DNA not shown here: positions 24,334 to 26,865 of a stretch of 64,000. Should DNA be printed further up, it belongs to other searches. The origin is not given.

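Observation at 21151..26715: A glycyl radical enzyme, its activase and a cytoplasmic GH2 glycosidase form one tight operon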

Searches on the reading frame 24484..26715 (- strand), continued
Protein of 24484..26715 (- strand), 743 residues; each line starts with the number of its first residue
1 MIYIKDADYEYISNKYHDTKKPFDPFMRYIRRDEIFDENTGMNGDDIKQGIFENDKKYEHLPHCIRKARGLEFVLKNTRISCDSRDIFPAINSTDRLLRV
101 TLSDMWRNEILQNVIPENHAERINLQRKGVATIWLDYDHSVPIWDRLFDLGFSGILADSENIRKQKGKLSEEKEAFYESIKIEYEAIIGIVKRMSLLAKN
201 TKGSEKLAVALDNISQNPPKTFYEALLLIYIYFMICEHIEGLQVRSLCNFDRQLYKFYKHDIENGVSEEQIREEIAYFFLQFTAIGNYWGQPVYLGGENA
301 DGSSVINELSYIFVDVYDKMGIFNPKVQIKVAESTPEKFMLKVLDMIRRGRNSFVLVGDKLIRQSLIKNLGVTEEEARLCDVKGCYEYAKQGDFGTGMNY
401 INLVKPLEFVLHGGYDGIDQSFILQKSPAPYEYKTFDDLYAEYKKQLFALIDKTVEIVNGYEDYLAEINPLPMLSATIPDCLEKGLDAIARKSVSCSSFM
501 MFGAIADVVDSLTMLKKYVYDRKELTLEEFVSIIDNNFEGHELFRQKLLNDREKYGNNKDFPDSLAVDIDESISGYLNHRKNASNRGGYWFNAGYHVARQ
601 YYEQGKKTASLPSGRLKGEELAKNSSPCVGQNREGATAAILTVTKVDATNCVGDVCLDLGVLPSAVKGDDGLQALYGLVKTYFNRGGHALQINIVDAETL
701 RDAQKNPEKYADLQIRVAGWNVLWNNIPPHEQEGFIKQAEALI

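Call 47: search_protein_families(library=ncbifam, proteins=[L003:12223-13077:+, L015:6420-7349:+, L061:6996-7694:+, L042:12213-12863:+, L041:5216-6589:+, L041:7653-8996:+, L025:12244-14232:+, L028:14060-15634:+], max_evalue=0.00001)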
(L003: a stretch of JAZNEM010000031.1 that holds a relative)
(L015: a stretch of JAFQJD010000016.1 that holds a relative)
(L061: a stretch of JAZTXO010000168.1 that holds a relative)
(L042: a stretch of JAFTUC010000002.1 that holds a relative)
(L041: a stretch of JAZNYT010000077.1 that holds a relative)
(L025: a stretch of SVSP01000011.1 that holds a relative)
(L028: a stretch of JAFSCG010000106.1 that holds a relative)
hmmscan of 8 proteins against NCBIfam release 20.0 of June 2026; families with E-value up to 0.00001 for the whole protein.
L003:12223-13077:+ (284 aa): 0 families

L015:6420-7349:+ (309 aa): 2 families
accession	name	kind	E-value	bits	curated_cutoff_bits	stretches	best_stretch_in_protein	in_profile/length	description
NF008432.0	PRK11272.1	equivalog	3.2e-20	72.6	270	1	8-295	9-287/294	drug/metabolite exporter YedA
TIGR00950.1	2A78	equivalog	5.6e-17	62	230.2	1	45-289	18-262/264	carboxylate/amino acid/amine transporter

L061:6996-7694:+ (232 aa): 0 families

L042:12213-12863:+ (216 aa): 0 families

L041:5216-6589:+ (457 aa): 30 families (the best 25 are shown)
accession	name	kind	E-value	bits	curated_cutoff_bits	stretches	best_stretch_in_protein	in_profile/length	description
NF041080.1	DGGGPL_reductase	equivalog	3.1e-12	46.1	580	1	11-179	1-159/447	digeranylgeranylglycerophospholipid reductase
TIGR02032.1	GG-red-SF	subfamily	1.1e-11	45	158.8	1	12-192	1-163/297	geranylgeranyl reductase family protein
NF005882.1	PRK07843.1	equivalog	6.3e-10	38.1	788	1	11-51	1-41/547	3-oxosteroid 1-dehydrogenase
NF006130.0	PRK08274.1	equivalog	3.1e-09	36.2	369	1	10-43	4-37/467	FAD-dependent tricarballylate dehydrogenase TcuA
TIGR01350.1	lipoamide_DH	equivalog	6.2e-09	35.1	408.8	1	11-48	1-37/461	dihydrolipoyl dehydrogenase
NF005508.0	PRK07121.1-1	equivalog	1.4e-08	33.7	537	0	11-52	20-61/497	FAD-binding protein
TIGR03140.1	AhpF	equivalog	1.9e-08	33.3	502.9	1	7-42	208-243/515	alkyl hydroperoxide reductase subunit F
NF005510.0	PRK07121.1-3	subfamily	3.3e-08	32.7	481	1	6-52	17-63/492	FAD-binding protein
NF053717.1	VnlPnlRedVprA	equivalog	4.9e-08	32.2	600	1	9-50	4-45/481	vinyl phenol reductase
NF004789.0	PRK06134.1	subfamily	5.8e-08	31.7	747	0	9-51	10-52/581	FAD-dependent oxidoreductase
NF041385.1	Dggglyphlred_Halo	equivalog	1.4e-07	30.4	700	0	128-178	106-153/405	digeranylgeranylglycerophospholipid reductase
NF041160.1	DGGPL_Thplmales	equivalog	1.7e-07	30.5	780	1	11-173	3-157/396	digeranylgeranylglycerophospholipid reductase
TIGR01292.1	TRX_reduct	equivalog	2e-07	30.1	343.45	1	12-55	1-44/300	thioredoxin-disulfide reductase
NF003585.0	PRK05249.1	equivalog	3.1e-07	29.4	465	1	9-51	4-46/464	Si-specific NAD(P)(+) transhydrogenase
TIGR03997.1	mycofact_OYE_2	equivalog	7.9e-07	27.8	793.15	1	11-52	379-420/645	mycofactocin system FadH/OYE family oxidoreductase 2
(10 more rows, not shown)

L041:7653-8996:+ (447 aa): 2 families
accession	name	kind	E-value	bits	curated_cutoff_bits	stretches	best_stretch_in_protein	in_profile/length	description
NF053856.1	Nd1_6BtaGucnBT3312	equivalog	2.1e-64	217.9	700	1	28-426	58-463/483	endo-1,6-beta-glucanase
NF052681.1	EndoxylXynCBac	equivalog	1.7e-07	30.8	650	1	134-239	83-188/395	glucuronoarabinoxylan endo-1,4-beta-xylanase XynC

L025:12244-14232:+ (663 aa): 0 families

L028:14060-15634:+ (525 aa): 0 families

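Call 48: search_solved_structures(query=L003:12223-13077:+, max_evalue=0.00001)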
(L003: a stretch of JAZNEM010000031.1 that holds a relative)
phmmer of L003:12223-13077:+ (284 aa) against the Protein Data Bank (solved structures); distinct sequences matched with E-value up to 0.00001: 8.
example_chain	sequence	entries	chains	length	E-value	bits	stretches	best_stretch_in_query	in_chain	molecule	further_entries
3g4e_A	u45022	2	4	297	1.7e-29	106.2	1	4-253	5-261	Regucalcin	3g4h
4gnb_A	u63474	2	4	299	1.7e-29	106.2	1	4-253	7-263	Regucalcin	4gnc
4gn7_A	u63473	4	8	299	7.9e-27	97.4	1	7-281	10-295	Regucalcin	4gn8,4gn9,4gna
5d9b_A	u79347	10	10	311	2.1e-19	73.1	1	10-255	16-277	Luciferin regenerating enzyme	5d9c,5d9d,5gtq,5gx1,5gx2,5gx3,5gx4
2ghs_A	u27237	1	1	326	2.4e-14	56.5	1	5-282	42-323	AGR_C_1268p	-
7plb_A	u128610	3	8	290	1.1e-09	41.1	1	11-255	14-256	Smp-30/Cgr1 family protein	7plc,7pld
2dso_A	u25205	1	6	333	2.2e-07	33.7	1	22-233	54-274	Drp35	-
2dg0_A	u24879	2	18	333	7.4e-07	31.9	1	22-233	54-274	DrP35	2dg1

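Call 60: search_protein_families(library=pfam, proteins=[L046:17945-18703:-, L003:5328-6233:+, L079:12851-13663:+, L080:13379-14536:-, L037:9556-10818:+, L020:6411-7418:-, L027:3654-4376:+, L025:16277-17008:+, L079:11717-12802:+, L073:18560-19495:+], max_evalue=0.00001)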
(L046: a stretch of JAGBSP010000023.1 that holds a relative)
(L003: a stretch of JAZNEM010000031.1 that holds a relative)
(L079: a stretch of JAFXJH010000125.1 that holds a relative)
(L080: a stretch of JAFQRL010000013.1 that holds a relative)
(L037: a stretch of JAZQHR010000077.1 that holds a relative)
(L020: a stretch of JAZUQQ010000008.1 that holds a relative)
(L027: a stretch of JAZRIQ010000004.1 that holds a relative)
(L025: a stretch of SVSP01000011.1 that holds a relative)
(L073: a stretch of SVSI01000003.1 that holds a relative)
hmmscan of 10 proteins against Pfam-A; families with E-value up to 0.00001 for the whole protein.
L046:17945-18703:- (252 aa): 3 families
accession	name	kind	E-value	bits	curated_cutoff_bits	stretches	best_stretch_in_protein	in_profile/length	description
PF00455.28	DeoRC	-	2.4e-48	164.6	31.8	1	75-232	2-159/160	DeoR C terminal sensor domain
PF08220.18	HTH_DeoR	-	1.1e-13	51.2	21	1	6-59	1-54/57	DeoR-like helix-turn-helix domain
PF08279.18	HTH_11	-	1.7e-06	28.3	25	1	6-47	1-43/55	HTH domain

L003:5328-6233:+ (301 aa): 1 family
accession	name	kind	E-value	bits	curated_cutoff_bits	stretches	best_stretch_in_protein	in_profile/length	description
PF00892.27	EamA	-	5.9e-16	59.4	28.2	1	155-300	1-134/135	EamA-like transporter family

L079:12851-13663:+ (270 aa): 1 family
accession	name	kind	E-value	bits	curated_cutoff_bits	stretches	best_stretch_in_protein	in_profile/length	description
PF00005.33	ABC_tran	-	2.4e-26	93.4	25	1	34-181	2-137/137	ABC transporter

L080:13379-14536:- (385 aa): 1 family
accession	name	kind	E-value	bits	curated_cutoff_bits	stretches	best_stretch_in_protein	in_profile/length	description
PF00144.29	Beta-lactamase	-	7.3e-59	200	27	1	19-345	12-313/329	Beta-lactamase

L037:9556-10818:+ (420 aa): 2 families
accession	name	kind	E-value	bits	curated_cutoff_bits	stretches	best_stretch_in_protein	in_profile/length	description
PF13685.12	Fe-ADH_2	-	1.1e-30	107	28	1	27-173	1-149/149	Iron-containing alcohol dehydrogenase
PF00465.25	Fe-ADH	-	1.3e-06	28.5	31.3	1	25-134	3-132/168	Iron-containing alcohol dehydrogenase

L020:6411-7418:- (335 aa): 3 families
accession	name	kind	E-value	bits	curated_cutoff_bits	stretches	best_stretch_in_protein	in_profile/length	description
PF00107.32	ADH_zinc_N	-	1.5e-17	64.2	31.8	1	159-279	1-121/129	Zinc-binding dehydrogenase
PF08240.17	ADH_N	-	1.3e-16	61.2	23.5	1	32-118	2-104/104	Alcohol dehydrogenase GroES-like domain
PF13602.12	ADH_zinc_N_2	-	2.4e-16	61.3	27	1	191-332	1-134/134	Zinc-binding dehydrogenase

L027:3654-4376:+ (240 aa): 4 families
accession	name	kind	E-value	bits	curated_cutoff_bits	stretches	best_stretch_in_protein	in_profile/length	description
PF04542.20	Sigma70_r2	-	1.3e-16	60.6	24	1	29-92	5-68/71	Sigma-70 region 2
PF04545.22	Sigma70_r4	-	4.8e-11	42.4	24.1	1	188-237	1-50/50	Sigma-70, region 4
PF04539.22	Sigma70_r3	-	2.3e-09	37.7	25.3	1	108-168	6-66/78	Sigma-70 region 3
PF08281.18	Sigma70_r4_2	-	1.8e-08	34.4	25.7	1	184-224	3-43/54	Sigma-70, region 4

L025:16277-17008:+ (243 aa): 2 families
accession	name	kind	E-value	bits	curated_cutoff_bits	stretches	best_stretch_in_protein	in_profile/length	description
PF04452.19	Methyltrans_RNA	-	7.4e-51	172.4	23.9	1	73-237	2-164/165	RNA methyltransferase domain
PF20260.4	PUA_4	-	5.4e-06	26.8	23.9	0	18-52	1-35/48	RNA methyltransferase PUA domain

L079:11717-12802:+ (361 aa): 2 families
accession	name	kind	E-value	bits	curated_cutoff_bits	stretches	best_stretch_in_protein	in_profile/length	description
PF13556.12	HTH_30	-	7e-21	74.2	27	1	293-349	2-58/59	PucR C-terminal helix-turn-helix domain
PF17853.6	GGDEF_2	-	2.4e-12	47.6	24.5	1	126-242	7-116/116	GGDEF-like domain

L073:18560-19495:+ (311 aa): 2 families
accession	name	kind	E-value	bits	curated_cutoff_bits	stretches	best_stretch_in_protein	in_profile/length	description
PF02687.27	FtsX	-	1e-13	51.8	25.5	1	190-310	2-118/120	FtsX-like permease C-terminal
PF18075.7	FtsX_ECD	-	5.8e-13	49.7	23.5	1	58-148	3-91/96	FtsX extracellular domain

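Call 67: find_encoding_contigs(protein=P0002, flank=6000, max_places=4)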
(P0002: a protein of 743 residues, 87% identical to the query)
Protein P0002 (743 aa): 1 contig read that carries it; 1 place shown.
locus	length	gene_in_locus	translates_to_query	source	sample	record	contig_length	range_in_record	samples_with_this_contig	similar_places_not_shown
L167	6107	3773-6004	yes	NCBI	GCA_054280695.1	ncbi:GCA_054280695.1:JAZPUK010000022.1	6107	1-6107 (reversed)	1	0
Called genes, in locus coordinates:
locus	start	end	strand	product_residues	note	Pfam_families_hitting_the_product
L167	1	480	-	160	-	?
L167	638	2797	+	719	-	PF02901:PFL-like, PF01228:Gly_radical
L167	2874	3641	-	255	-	PF00165:HTH_AraC (weak), PF12833:HTH_18, PF00165:HTH_AraC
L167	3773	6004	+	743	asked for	PF02901:PFL-like, PF01228:Gly_radical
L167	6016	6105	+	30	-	?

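Call 78: search_protein_representatives(protein=window:24484-26715:-)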
Query: 743 residues. Proteins with E-value up to 0.001 (for the whole library): 5330; up to 1e-10: 2995; up to 1e-30: 1414. The best 150 are listed.
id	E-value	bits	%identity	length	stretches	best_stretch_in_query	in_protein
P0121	1.5e-229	780.6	59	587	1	156-743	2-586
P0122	3.0e-222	756.5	48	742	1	1-741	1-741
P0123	1.2e-189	648.8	44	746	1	1-741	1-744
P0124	1.5e-171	588.9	41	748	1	7-742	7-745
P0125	3.6e-169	581.0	42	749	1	1-742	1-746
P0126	1.0e-168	579.5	41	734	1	34-741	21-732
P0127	8.8e-168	576.4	39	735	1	23-740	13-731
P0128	4.9e-162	557.5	40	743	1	7-740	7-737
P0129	2.7e-157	541.8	40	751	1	3-739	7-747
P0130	4.8e-152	524.4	40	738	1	27-741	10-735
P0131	3.6e-150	518.2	40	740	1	32-742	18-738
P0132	1.7e-138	479.7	37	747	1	12-742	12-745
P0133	2.9e-138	478.9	39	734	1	55-742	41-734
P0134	2.9e-137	475.5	43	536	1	209-740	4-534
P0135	1.3e-135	470.1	38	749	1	52-741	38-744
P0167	2.2e-108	380.1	33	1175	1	31-741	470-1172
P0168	2.9e-108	379.7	32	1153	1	26-741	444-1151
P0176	2.1e-105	370.2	33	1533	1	26-742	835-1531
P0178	1.3e-104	367.6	37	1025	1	126-741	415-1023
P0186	7.3e-101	355.2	35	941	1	36-741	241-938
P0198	1.3e-96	341.2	35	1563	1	77-740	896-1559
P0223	8.3e-88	312.0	31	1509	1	25-741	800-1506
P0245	1.6e-77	278.0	34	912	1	137-739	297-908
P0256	9.1e-74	265.6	34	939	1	138-740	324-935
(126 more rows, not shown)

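Call 80: search_protein_families(library=pfam, proteins=[P0167, P0168, P0176, P0178, P0186, P0198, P0223, P0245], max_evalue=0.00001)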
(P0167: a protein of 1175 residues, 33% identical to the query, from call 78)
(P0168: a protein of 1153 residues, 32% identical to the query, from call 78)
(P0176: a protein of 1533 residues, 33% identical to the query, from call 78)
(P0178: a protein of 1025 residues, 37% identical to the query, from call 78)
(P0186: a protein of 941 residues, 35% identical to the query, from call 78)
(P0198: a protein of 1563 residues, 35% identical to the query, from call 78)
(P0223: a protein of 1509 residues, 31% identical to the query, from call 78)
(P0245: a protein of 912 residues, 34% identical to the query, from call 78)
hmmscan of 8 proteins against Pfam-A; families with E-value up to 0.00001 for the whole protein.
P0167 (1175 aa): 3 families
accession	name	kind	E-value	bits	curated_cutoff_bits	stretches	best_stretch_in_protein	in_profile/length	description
PF02901.20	PFL-like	-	3.1e-57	195.1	24.3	1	548-1021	121-632/647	Pyruvate formate lyase-like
PF05448.18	AXE1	-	2.7e-33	115.5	21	1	132-416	18-297/321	Acetyl xylan esterase (AXE1)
PF01228.26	Gly_radical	-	1.3e-18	67.9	22.2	1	1053-1156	2-106/106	Glycine radical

P0168 (1153 aa): 3 families
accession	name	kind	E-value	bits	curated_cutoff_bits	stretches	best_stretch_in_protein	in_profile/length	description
PF02901.20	PFL-like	-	7.2e-63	213.7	24.3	1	551-1000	150-632/647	Pyruvate formate lyase-like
PF05448.18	AXE1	-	2.8e-30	105.6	21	1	120-425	16-309/321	Acetyl xylan esterase (AXE1)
PF01228.26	Gly_radical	-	6.6e-19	68.8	22.2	1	1032-1135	2-106/106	Glycine radical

P0176 (1533 aa): 5 families
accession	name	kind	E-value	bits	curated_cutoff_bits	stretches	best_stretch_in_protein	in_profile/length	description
PF02901.20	PFL-like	-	1.9e-61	209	24.3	1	921-1394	137-646/647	Pyruvate formate lyase-like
PF22666.2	Glyco_hydro_2_N2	-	9.3e-45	153.1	27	1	32-203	1-165/167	Glycosyl hydrolase 2 galactose-binding domain-like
PF01228.26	Gly_radical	-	1.7e-21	77.2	22.2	1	1411-1514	2-106/106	Glycine radical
PF17753.7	Ig_mannosidase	-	2.1e-15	56.6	22.6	1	752-812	5-63/81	Ig-fold domain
PF17786.7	Mannosidase_ig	-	4.4e-07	30.8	23.4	1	658-708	4-54/91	Mannosidase Ig/CBM-like domain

P0178 (1025 aa): 3 families
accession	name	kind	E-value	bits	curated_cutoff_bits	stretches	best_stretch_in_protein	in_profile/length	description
PF02901.20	PFL-like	-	1.1e-60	206.5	24.3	1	424-887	155-647/647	Pyruvate formate lyase-like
PF03629.24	SASA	-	7e-47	160.3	24.8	1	51-280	2-223/226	Carbohydrate esterase, sialic acid-specific acetylesterase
PF01228.26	Gly_radical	-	8.4e-20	71.7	22.2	1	903-1007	1-106/106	Glycine radical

P0186 (941 aa): 3 families
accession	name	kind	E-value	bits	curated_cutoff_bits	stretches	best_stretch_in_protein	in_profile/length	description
PF02901.20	PFL-like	-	1.4e-67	229.3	24.3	1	348-792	159-637/647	Pyruvate formate lyase-like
PF01228.26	Gly_radical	-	3.2e-20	73.1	22.2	1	818-922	1-106/106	Glycine radical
PF06439.18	3keto-disac_hyd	-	2.8e-11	44.2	26.8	1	27-212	4-184/187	3-keto-disaccharide hydrolase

P0198 (1563 aa): 2 families
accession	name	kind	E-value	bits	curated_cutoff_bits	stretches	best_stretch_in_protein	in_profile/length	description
PF02901.20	PFL-like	-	2.9e-63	215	24.3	1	961-1411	159-634/647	Pyruvate formate lyase-like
PF01228.26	Gly_radical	-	9.3e-19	68.4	22.2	1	1440-1544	1-106/106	Glycine radical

P0223 (1509 aa): 3 families
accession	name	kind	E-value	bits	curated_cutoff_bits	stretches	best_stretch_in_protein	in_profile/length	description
PF02901.20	PFL-like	-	3.9e-88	297.1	24.3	1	909-1368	156-646/647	Pyruvate formate lyase-like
PF17389.8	Bac_rhamnosid6H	-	9.6e-26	91.3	24.5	1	388-648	3-254/339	Bacterial alpha-L-rhamnosidase 6 hairpin glycosidase domain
PF01228.26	Gly_radical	-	3.9e-15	56.7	22.2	1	1394-1490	10-106/106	Glycine radical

P0245 (912 aa): 4 families
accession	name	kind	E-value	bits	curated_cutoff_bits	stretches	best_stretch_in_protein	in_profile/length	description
PF02901.20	PFL-like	-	1.2e-185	619.4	24.3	2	298-768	158-641/647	Pyruvate formate lyase-like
PF01228.26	Gly_radical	-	4.4e-31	108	22.2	1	791-894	2-106/106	Glycine radical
PF00754.31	F5_F8_type_C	-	4.8e-11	43.3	28.2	1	123-245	2-118/127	F5/8 type C domain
PF22633.2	F5_F8_type_C_2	-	9.6e-09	36.2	27.8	1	140-237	2-91/91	NedA-like, galactose-binding domain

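Call 82: list_cluster_members(proteins=[P0176, P0223, P0167, P0168, P0178, P0186, P0198, P0245, P0256])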
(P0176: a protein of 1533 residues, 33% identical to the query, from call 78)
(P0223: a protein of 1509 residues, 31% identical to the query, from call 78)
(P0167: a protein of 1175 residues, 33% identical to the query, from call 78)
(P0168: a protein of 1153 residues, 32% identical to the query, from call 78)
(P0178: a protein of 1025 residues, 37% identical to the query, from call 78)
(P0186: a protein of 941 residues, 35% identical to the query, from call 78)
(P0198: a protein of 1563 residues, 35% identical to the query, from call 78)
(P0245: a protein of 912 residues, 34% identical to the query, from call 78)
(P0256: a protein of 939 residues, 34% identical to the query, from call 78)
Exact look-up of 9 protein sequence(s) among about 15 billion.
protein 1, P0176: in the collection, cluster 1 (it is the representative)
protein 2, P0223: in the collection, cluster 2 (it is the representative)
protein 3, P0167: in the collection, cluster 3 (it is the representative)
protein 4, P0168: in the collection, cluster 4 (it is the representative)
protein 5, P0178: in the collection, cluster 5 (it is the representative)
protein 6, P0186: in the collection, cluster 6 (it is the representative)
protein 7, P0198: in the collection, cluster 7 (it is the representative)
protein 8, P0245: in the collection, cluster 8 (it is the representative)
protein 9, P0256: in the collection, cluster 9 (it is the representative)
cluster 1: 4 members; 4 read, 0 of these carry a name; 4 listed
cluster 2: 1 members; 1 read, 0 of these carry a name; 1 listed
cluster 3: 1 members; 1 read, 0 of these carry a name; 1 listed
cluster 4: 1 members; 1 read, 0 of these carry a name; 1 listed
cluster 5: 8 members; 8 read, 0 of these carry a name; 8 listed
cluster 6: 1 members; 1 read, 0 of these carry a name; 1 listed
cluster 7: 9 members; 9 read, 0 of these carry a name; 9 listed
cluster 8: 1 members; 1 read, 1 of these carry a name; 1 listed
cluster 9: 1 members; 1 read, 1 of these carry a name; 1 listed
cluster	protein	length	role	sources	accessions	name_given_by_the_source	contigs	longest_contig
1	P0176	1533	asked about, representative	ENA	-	-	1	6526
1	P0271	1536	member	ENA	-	-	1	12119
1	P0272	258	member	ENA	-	-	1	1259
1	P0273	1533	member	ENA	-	-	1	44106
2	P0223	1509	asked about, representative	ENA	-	-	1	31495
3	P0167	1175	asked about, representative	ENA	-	-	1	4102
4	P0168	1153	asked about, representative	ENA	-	-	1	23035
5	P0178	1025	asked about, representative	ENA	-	-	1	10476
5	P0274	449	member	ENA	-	-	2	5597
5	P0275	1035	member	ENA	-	-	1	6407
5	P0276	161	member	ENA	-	-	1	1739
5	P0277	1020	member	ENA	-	-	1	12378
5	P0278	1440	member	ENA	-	-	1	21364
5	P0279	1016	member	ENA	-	-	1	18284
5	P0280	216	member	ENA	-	-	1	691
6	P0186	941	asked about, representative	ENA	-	-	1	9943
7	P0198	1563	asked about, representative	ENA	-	-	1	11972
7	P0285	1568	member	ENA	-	-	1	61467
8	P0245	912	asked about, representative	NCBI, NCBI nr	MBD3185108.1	hypothetical protein GF312_22695 [Candidatus Poribacteria bacterium] | hypothetical protein [Candidatus Poribacteria bacterium]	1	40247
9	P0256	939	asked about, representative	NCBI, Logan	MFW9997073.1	MAG: formate C-acetyltransferase/glycerol dehydratase family glycyl radical enzyme ...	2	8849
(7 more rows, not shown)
